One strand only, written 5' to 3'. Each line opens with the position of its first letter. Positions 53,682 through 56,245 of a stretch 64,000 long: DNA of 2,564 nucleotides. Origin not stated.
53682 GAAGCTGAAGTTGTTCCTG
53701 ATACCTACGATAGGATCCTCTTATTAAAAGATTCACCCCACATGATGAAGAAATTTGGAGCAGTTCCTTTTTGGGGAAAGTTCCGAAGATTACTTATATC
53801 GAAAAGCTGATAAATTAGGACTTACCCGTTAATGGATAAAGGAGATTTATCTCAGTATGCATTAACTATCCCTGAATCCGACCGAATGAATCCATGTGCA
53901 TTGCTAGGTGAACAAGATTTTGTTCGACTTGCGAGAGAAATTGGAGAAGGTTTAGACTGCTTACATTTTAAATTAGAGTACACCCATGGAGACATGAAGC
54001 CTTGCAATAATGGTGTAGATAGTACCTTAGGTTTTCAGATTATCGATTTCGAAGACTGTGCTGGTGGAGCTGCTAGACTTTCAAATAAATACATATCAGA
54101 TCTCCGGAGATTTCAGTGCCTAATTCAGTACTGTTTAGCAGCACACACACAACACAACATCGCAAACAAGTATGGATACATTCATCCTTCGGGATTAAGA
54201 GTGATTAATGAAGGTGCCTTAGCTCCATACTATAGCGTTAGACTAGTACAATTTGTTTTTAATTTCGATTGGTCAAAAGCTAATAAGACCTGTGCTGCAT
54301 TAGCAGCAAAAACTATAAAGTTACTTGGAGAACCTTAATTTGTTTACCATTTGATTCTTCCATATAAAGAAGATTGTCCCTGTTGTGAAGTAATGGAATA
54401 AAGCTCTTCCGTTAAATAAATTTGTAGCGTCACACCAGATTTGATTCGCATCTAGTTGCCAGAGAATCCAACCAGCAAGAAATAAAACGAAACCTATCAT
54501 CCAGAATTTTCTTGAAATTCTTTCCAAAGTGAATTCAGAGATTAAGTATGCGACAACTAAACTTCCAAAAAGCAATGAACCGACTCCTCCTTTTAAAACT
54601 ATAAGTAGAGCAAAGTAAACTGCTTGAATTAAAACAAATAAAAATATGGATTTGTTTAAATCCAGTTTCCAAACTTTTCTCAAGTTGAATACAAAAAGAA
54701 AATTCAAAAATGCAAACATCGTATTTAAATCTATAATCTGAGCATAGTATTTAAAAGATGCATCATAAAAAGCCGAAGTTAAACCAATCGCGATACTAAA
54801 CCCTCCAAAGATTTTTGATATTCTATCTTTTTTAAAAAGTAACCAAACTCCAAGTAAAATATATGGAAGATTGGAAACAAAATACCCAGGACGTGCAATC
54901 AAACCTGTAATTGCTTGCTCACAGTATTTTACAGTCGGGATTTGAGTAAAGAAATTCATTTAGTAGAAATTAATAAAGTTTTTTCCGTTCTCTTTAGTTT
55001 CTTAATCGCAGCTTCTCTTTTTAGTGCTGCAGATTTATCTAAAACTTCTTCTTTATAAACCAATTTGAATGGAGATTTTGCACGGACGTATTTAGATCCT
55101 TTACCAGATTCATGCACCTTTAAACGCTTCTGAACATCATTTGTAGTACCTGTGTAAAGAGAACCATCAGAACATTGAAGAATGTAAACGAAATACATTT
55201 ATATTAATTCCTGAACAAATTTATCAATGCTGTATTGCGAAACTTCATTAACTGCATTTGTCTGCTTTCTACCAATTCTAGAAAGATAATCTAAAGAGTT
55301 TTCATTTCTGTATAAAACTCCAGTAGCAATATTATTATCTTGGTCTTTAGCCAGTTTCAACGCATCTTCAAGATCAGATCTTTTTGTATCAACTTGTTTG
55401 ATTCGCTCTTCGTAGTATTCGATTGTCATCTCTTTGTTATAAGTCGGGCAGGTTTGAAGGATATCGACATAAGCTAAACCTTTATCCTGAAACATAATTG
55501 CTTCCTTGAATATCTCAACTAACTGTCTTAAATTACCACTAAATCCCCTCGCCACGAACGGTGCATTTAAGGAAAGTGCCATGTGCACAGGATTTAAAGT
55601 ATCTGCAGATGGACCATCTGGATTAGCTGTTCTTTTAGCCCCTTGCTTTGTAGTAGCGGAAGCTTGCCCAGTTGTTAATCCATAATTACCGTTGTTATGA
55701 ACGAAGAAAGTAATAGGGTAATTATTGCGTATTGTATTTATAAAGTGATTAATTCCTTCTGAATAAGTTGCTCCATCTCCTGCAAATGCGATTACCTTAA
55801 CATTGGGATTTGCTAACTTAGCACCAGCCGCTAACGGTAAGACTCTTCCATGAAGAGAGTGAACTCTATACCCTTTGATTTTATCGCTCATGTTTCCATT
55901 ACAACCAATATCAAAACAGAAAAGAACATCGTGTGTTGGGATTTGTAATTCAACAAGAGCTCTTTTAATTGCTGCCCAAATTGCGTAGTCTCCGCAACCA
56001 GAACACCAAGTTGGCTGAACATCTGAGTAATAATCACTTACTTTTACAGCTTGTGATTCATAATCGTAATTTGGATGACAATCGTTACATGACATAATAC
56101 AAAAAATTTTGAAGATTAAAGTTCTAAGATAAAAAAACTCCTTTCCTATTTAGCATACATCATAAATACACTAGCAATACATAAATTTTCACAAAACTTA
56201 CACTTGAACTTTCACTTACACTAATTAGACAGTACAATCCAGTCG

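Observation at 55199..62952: korA and korB split by insertion of a 4.7-kb tail-fibre-like gene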

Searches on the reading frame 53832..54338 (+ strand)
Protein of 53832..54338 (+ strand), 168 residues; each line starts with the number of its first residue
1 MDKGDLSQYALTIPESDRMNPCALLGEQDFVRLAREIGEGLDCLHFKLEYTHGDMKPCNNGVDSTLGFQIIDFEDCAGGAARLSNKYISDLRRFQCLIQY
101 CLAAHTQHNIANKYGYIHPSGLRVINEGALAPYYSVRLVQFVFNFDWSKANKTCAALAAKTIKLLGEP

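Call 3: search_protein_families(library=pfam, proteins=[window:53832-54338:+], max_evalue=0.01)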
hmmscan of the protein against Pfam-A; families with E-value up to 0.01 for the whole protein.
window:53832-54338:+ (168 aa): 1 family
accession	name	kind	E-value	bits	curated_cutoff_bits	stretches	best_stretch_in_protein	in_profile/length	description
PF00069.31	Pkinase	-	0.0053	16.6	31.7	1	24-74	94-143/263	Protein kinase domain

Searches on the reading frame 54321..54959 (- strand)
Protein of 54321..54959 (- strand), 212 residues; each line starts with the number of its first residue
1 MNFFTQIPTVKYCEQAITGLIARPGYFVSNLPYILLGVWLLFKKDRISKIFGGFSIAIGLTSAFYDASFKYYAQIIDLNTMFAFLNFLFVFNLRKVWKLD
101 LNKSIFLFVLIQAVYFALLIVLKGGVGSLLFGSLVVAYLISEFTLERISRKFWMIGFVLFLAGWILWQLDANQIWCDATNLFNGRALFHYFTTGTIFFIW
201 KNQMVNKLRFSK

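Call 3: search_protein_families(library=pfam, proteins=[window:54321-54959:-], max_evalue=0.01)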
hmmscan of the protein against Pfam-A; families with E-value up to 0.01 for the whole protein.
window:54321-54959:- (212 aa): 1 family
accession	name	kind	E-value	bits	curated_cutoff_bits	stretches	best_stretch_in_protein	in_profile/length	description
PF05875.18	Ceramidase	-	6.1e-08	32.8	32.5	1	9-188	6-215/259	Ceramidase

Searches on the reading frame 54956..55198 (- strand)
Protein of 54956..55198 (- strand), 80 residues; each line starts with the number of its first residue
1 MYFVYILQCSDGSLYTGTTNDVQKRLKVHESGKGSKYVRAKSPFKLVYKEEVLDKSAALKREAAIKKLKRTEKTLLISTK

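Call 3: search_protein_families(library=pfam, proteins=[window:54956-55198:-], max_evalue=0.01)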
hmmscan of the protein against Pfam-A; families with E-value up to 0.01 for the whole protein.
window:54956-55198:- (80 aa): 1 family
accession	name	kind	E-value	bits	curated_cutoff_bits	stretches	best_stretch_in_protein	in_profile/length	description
PF01541.30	GIY-YIG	-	2.6e-20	73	22.6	1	1-72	1-75/78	GIY-YIG catalytic domain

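Call 40: search_protein_families(library=phrogs, proteins=[window:54956-55198:-], max_evalue=0.01)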
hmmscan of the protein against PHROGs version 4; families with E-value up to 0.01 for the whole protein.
window:54956-55198:- (80 aa): 0 families

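Call 41: search_protein_families(library=ncbifam, proteins=[window:54956-55198:-], max_evalue=0.001)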
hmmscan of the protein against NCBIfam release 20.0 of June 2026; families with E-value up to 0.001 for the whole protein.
window:54956-55198:- (80 aa): 0 families

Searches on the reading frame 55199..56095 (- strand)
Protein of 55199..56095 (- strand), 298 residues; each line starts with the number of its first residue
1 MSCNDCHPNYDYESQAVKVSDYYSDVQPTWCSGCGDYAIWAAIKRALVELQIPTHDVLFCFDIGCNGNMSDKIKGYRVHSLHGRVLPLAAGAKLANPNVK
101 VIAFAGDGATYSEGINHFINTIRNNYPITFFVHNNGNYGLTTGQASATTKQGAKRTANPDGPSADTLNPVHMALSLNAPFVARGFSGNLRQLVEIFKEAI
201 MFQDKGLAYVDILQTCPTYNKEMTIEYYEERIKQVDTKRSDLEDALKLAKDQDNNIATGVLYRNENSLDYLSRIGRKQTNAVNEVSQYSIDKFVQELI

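Call 3: search_protein_families(library=pfam, proteins=[window:55199-56095:-], max_evalue=0.01)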
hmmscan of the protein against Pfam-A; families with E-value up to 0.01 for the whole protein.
window:55199-56095:- (298 aa): 3 families
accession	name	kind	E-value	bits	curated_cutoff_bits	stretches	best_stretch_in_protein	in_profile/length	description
PF02775.26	TPP_enzyme_C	-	1.8e-27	96.4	21.9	1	76-212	24-151/151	Thiamine pyrophosphate enzyme, C-terminal TPP binding domain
PF12367.13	PFO_beta_C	-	3.7e-12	46.6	24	1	216-274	1-61/66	Pyruvate ferredoxin oxidoreductase beta subunit C terminal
PF00676.26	E1_dh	-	0.0043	16.5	22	1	88-152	113-177/300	Dehydrogenase E1 component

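Call 7: find_encoding_contigs(protein=window:55199-56095:-, flank=10000, max_places=10)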
Protein window:55199-56095:- (298 aa): 7 contigs read that carry it; 2 places shown.
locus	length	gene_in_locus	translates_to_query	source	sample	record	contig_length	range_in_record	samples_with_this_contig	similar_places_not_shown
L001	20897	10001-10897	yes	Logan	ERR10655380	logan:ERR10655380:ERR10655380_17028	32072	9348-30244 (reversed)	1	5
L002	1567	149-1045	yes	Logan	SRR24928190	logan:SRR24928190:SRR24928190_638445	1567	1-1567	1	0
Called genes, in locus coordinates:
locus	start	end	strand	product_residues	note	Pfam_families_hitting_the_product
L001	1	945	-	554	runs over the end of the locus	-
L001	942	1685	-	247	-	PF06966:DUF1295, PF02544:Steroid_dh, PF04191:PEMT (weak), PF04140:ICMT (weak)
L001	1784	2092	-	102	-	PF00313:CSD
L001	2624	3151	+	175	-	PF00258:Flavodoxin_1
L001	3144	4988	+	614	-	PF01558:POR, PF01855:POR_N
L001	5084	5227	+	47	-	-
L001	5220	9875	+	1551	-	PF13884:Peptidase_S74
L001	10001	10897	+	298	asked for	PF02775:TPP_enzyme_C, PF12367:PFO_beta_C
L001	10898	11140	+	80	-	PF01541:GIY-YIG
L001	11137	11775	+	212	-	PF05875:Ceramidase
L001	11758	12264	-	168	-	-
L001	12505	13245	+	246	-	-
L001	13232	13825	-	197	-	PF12917:YfbR-like, PF13023:HD_3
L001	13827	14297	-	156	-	PF00702:Hydrolase (weak)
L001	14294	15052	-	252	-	-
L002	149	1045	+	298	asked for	PF02775:TPP_enzyme_C, PF12367:PFO_beta_C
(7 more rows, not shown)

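Call 41: search_protein_families(library=ncbifam, proteins=[window:55199-56095:-], max_evalue=0.001)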
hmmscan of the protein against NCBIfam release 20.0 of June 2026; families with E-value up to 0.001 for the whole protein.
window:55199-56095:- (298 aa): 32 families (the best 25 are shown)
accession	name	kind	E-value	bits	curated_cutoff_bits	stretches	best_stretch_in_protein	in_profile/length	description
NF008820.0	PRK11866.1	equivalog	3.5e-82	276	402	1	17-267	4-255/287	2-oxoacid ferredoxin oxidoreductase subunit beta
TIGR02177.1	PorB_KorB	subfamily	6.3e-78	262.1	261.9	1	29-283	2-265/286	2-oxoacid:acceptor oxidoreductase, beta subunit, pyruvate/2-ketoisovalerate family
NF008821.0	PRK11869.1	equivalog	8.2e-67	225.1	438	1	25-267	11-251/286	2-oxoacid ferredoxin oxidoreductase subunit beta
NF041171.1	Oxoac_fdxbeta_Archa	equivalog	4.7e-66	223.1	423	1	29-282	4-268/296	2-oxoacid:ferredoxin oxidoreductase subunit beta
NF007207.0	PRK09628.1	equivalog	6.7e-40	137.5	364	1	28-274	16-262/277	2-oxoglutarate ferredoxin oxidoreductase subunit beta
NF008819.1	PRK11865.1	equivalog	1.6e-11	44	405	1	90-219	83-218/300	pyruvate synthase subunit PorB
TIGR03336.1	IOR_alpha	equivalog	2.6e-11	42.5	650.9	1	26-233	354-548/595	indolepyruvate ferredoxin oxidoreductase subunit alpha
NF008818.0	PRK11864.1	subfamily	8e-09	35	405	1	97-218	91-210/300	3-methyl-2-oxobutanoate dehydrogenase subunit beta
NF045766.1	PhenlGlyoxDHPadI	equivalog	3.9e-08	32.5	700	1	97-240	230-378/443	NADH-dependent phenylglyoxylate dehydrogenase subunit beta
NF005713.0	PRK07525.1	subfamily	6.1e-08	31.5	620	1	83-139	438-493/592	sulfoacetaldehyde acetyltransferase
NF005485.1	PRK07092.1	equivalog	1.5e-06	27.3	493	1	84-140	400-455/523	benzoylformate decarboxylase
NF006377.0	PRK08611.1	equivalog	1.9e-06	26.8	742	1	83-140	411-467/576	pyruvate oxidase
NF006203.0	PRK08327.1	equivalog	2.7e-06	26.2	456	1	83-155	435-508/571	thiamine pyrophosphate-requiring protein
TIGR03457.1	sulphoacet_xsc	equivalog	4e-06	25.5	676.4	1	83-139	433-488/579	sulfoacetaldehyde acetyltransferase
NF006052.0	PRK08199.1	subfamily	4.2e-06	25.3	539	1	83-139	418-473/559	thiamine pyrophosphate protein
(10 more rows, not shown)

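Call 43: search_solved_structures(query=window:55199-56095:-, max_evalue=1e-10, show_alignments=1)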
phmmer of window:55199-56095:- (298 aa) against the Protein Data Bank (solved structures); distinct sequences matched with E-value up to 1e-10: 4.
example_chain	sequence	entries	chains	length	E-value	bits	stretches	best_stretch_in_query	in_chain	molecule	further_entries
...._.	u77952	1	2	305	8.1e-50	173.1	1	29-252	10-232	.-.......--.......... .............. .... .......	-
5b46_B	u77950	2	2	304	9.7e-48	166.3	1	29-237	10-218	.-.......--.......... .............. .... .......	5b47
6n2n_B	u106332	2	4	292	4.8e-47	164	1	15-265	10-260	Pyruvate ferredoxin/flavodoxin oxidoreductase, beta subunit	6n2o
8ys5_C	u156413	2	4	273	4.1e-30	108.4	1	26-237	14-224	2-oxoglutarate ferredoxin oxidoreductase subunit beta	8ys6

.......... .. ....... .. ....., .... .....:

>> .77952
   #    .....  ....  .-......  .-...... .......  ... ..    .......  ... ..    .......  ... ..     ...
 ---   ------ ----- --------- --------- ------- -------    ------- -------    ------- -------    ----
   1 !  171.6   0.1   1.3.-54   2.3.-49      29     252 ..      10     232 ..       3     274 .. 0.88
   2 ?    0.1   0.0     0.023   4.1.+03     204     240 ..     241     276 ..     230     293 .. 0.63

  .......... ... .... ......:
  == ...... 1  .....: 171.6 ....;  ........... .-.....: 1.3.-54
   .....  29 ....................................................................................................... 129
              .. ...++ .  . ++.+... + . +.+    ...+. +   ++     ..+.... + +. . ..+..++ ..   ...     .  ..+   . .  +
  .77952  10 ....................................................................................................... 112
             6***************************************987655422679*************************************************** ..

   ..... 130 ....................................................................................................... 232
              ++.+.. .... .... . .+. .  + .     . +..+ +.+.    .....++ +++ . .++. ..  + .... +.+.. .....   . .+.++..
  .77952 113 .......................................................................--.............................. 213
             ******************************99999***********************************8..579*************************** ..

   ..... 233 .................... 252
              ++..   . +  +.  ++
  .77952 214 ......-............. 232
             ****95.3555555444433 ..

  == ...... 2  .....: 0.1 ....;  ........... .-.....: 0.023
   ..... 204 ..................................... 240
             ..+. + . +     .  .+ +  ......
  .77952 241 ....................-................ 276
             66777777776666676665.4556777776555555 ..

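Call 49: find_related_loci(query=window:55199-56095:-, collection=metagenome_contigs, flank=10000)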
Query window:55199-56095:- (298 aa) in metagenome_contigs; peptide patterns used: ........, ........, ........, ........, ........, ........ (x = any residue, [..] = any of these).
60 stretches matched a pattern; 8 encode a relative of the query (tblastn E <= 1e-3); 8 distinct loci.
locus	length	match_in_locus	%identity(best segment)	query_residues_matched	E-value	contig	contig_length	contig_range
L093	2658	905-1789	68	6-295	2e-146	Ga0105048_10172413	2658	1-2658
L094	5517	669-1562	68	6-298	6e-140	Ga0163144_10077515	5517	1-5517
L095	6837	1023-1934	58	1-297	3e-117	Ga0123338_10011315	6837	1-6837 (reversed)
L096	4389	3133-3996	55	19-298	1e-102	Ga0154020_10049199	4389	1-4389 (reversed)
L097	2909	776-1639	54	19-298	2e-103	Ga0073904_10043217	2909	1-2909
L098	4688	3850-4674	55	19-287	3e-100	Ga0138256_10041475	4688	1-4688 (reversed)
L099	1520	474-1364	44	8-297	4e-84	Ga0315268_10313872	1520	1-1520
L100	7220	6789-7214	61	29-170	1e-55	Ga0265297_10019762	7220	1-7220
